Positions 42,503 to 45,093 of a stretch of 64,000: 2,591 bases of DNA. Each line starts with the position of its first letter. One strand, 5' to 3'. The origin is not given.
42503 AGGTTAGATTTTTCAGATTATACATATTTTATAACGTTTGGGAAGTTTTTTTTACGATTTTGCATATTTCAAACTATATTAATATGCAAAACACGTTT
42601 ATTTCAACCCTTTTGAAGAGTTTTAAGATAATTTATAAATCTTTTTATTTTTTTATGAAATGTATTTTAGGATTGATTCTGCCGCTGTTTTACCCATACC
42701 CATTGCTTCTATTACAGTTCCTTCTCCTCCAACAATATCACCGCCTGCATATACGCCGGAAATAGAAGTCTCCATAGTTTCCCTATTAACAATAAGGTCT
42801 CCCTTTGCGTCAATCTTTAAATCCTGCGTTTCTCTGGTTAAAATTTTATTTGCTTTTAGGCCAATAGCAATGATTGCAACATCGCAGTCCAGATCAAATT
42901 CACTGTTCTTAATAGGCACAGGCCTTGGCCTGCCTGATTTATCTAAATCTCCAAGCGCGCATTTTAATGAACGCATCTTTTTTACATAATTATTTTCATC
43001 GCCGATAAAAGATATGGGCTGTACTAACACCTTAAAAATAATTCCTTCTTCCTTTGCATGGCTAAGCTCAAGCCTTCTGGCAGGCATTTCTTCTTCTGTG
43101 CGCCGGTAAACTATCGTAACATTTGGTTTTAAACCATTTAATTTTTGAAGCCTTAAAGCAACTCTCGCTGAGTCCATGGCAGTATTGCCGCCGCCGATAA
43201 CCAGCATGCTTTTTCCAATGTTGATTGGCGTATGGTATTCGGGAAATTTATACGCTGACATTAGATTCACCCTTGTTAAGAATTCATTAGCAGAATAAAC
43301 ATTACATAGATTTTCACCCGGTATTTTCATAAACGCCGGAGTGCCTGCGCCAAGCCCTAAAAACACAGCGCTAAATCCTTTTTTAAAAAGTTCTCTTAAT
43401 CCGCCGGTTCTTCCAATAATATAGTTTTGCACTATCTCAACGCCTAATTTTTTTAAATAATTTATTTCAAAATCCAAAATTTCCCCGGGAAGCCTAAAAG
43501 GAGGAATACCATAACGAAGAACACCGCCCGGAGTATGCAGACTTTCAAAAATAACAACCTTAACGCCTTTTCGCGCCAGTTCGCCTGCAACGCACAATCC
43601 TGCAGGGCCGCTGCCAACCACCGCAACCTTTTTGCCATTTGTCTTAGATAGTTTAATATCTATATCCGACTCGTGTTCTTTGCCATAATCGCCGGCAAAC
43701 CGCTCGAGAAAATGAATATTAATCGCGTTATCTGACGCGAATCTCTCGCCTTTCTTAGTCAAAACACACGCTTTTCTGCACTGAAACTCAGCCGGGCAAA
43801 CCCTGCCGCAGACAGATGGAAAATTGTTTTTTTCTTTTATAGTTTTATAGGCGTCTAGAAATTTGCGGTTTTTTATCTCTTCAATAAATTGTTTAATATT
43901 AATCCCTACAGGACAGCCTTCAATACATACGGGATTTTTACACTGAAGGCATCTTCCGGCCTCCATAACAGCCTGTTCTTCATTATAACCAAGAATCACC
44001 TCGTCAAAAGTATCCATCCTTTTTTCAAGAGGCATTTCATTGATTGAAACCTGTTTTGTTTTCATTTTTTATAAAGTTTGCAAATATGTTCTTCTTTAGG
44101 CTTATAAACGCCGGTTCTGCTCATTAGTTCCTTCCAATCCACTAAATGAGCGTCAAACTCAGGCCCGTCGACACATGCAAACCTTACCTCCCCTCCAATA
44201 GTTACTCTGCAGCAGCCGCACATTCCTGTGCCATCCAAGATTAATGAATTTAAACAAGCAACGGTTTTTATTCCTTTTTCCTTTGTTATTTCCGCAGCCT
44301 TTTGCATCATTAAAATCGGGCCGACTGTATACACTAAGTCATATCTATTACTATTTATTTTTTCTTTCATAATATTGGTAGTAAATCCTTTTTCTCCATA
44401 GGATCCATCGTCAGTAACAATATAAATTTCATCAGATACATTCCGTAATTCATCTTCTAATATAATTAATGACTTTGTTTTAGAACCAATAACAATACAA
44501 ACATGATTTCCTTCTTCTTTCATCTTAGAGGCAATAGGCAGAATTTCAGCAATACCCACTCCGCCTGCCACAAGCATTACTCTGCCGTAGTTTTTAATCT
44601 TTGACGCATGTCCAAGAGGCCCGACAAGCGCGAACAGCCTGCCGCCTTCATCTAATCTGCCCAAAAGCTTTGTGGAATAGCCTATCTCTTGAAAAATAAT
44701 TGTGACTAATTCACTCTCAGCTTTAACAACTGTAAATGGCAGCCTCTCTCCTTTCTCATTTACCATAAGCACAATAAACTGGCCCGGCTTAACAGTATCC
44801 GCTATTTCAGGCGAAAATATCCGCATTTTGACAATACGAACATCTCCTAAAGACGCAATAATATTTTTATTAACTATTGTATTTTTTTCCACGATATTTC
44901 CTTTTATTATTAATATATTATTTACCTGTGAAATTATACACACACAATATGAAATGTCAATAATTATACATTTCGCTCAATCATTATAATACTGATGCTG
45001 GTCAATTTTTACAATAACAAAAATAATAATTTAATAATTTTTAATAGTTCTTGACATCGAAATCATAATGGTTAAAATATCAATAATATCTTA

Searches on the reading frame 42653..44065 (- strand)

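Call 11: search_protein_families(library=pfam, proteins=[window:42653-44065:-], max_evalue=0.001)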
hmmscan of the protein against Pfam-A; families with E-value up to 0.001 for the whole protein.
window:42653-44065:- (470 aa): 11 families
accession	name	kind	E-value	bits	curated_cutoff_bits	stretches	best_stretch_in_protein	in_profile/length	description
PF14691.11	Fer4_20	-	6.4e-38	129.5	25.8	1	17-131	2-111/113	Dihydroprymidine dehydrogenase domain II, 4Fe-4S cluster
PF07992.20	Pyr_redox_2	-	2e-29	103.4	26.1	1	145-458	1-291/291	Pyridine nucleotide-disulphide oxidoreductase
PF13738.12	Pyr_redox_3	-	1.8e-10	41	30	1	271-442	153-305/305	Pyridine nucleotide-disulphide oxidoreductase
PF13450.12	NAD_binding_8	-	2.6e-08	34.4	21.9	1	149-204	1-52/68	NAD(P)-binding Rossmann-like domain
PF00070.33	Pyr_redox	-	1.6e-07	32.2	22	0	146-179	1-34/82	Pyridine nucleotide-disulphide oxidoreductase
PF01494.25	FAD_binding_3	-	3.7e-06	26.8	22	1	146-178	3-35/349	FAD binding domain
PF01946.23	Thi4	-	8e-06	25.7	26.2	1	145-183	18-57/235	Thi4 family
PF12831.13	FAD_oxidored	-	4.8e-05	23.3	27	1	147-183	2-38/416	FAD dependent oxidoreductase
PF00890.30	FAD_binding_2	-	0.00023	20.9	20.4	1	147-177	2-32/414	FAD binding domain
PF01266.30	DAO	-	0.00028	21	27.9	1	146-180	1-35/353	FAD dependent oxidoreductase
PF01134.28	GIDA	-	0.00031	20.4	22.1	0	146-173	1-28/391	Glucose inhibited division protein A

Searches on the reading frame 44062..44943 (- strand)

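Call 46: search_protein_families(library=pfam, proteins=[window:44062-44943:-], max_evalue=0.001)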
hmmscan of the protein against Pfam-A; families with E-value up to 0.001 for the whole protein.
window:44062-44943:- (293 aa): 2 families
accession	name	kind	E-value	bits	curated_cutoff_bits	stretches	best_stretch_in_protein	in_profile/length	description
PF10418.14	DHODB_Fe-S_bind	-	1.1e-10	41.5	23.9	1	233-268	2-40/41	Iron-sulfur cluster binding domain of dihydroorotate dehydrogenase B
PF00175.26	NAD_binding_1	-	5.7e-06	27.4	22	1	124-217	1-108/109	Oxidoreductase NAD-binding domain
